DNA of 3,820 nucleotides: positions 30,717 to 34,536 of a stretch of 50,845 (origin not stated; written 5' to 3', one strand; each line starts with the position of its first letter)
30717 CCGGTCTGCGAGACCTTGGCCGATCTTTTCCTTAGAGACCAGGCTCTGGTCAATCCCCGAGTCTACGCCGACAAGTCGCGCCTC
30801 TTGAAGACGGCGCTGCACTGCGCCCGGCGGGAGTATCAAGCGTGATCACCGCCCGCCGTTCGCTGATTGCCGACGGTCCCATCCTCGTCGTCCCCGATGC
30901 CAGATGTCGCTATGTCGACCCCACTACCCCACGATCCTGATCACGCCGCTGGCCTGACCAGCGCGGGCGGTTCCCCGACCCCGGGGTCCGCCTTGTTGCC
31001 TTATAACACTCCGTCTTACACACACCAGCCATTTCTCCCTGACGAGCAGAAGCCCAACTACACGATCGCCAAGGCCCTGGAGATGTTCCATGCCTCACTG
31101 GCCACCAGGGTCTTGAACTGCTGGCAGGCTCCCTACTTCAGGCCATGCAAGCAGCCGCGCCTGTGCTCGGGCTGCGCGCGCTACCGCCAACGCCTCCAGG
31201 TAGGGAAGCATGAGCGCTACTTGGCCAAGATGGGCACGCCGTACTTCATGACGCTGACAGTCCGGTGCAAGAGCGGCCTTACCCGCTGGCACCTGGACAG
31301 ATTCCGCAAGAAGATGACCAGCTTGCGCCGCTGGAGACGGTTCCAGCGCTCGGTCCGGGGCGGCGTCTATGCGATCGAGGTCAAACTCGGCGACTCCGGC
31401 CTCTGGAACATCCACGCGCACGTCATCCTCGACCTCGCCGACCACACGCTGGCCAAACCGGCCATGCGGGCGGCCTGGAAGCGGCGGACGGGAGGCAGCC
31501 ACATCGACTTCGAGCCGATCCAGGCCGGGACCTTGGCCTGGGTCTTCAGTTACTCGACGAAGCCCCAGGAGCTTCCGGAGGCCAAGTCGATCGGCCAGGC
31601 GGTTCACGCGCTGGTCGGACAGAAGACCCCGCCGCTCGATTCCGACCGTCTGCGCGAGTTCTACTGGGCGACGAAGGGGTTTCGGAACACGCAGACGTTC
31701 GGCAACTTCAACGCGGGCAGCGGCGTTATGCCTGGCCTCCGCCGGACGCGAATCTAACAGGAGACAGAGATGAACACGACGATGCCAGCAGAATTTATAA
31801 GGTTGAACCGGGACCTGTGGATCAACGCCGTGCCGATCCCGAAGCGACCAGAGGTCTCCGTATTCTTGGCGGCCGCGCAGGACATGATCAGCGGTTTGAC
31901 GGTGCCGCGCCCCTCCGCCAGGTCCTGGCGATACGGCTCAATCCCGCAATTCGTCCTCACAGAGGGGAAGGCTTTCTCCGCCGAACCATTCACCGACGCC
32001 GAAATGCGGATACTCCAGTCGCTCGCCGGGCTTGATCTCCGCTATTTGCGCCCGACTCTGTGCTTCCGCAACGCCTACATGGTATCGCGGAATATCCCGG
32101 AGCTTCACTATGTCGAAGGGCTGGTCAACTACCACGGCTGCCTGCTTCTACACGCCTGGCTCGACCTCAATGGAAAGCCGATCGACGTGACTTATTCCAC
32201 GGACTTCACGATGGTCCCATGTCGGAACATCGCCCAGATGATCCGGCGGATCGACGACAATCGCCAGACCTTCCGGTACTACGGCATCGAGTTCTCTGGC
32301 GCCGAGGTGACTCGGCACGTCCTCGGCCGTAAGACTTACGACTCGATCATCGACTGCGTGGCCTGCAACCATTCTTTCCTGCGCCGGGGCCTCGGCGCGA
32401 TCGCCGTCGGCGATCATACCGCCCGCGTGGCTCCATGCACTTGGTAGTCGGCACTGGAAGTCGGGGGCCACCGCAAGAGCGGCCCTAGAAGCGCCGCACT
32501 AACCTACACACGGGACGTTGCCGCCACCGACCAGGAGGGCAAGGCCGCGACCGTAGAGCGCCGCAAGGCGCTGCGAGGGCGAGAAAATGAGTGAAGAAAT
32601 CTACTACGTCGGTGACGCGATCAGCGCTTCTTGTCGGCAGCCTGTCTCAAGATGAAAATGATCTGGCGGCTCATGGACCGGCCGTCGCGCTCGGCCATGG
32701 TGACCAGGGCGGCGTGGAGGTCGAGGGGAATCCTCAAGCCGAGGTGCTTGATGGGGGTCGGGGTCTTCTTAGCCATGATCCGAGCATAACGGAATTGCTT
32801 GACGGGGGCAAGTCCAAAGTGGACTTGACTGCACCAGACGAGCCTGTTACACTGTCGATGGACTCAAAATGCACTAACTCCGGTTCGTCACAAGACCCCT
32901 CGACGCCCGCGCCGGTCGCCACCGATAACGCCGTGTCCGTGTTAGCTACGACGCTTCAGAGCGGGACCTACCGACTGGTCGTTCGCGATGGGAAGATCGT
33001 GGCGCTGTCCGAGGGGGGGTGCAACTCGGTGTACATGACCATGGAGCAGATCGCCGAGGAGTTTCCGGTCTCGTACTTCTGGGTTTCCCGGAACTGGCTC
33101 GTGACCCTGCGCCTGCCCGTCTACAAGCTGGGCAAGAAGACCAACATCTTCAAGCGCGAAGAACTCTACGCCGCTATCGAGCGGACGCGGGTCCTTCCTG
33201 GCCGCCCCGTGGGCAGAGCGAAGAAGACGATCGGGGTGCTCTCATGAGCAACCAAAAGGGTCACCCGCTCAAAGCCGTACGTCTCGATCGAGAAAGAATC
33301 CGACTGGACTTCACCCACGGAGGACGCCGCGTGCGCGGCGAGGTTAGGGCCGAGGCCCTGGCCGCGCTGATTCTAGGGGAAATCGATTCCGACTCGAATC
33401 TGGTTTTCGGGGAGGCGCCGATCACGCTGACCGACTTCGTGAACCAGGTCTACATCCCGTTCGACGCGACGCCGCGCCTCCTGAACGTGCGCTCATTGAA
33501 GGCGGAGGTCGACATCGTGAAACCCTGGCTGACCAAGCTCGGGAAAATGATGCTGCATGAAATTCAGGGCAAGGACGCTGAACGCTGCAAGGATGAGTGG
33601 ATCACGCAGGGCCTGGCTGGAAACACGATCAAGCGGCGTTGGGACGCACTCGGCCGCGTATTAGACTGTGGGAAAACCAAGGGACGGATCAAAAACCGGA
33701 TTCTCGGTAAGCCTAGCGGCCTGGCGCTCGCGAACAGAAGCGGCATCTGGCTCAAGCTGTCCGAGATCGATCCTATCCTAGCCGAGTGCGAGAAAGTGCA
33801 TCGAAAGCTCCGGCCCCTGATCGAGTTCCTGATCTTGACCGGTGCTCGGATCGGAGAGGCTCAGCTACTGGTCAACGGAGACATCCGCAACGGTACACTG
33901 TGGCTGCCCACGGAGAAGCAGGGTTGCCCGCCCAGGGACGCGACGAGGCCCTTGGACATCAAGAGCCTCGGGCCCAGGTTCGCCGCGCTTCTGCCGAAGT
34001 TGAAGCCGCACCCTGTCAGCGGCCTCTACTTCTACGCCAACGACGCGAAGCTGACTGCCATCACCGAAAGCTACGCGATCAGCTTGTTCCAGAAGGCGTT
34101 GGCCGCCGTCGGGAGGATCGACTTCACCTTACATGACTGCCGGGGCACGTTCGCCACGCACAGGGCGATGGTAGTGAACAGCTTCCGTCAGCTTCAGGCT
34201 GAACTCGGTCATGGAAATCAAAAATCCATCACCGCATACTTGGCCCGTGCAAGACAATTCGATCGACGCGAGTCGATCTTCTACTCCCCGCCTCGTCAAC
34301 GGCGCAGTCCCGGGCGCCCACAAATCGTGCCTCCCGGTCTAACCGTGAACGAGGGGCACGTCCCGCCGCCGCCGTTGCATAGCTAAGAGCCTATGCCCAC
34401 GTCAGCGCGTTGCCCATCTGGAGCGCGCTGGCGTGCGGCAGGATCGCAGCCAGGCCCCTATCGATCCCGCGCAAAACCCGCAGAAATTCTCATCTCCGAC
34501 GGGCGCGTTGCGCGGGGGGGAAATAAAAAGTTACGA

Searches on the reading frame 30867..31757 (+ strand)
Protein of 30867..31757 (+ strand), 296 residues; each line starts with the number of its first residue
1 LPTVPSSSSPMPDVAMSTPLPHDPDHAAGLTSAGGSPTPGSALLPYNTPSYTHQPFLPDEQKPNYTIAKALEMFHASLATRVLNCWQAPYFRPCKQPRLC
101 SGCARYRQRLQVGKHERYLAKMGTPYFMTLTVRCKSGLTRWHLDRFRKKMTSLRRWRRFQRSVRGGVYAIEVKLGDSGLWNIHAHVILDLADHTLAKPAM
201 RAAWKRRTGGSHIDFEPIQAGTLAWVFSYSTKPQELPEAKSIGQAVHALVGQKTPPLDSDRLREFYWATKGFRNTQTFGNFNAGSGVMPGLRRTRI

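Call 53: search_protein_families(library=pfam, proteins=[window:30867-31757:+], max_evalue=0.001)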
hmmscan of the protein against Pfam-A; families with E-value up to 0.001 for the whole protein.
window:30867-31757:+ (296 aa): 1 family
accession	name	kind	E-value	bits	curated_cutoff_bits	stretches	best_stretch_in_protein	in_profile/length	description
PF23343.2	REP_ORF2-G2P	-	5.4e-05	23.8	27.8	1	126-232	2-97/99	Replication-associated protein ORF2/G2P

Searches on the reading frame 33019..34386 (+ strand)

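Call 53: search_protein_families(library=pfam, proteins=[window:33019-34386:+], max_evalue=0.001)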
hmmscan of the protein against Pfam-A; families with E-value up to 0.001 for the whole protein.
window:33019-34386:+ (455 aa): 1 family
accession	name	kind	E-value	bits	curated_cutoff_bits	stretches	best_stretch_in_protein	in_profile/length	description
PF00589.27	Phage_integrase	-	5.9e-09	36.4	27.1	1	245-411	3-169/172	Phage integrase family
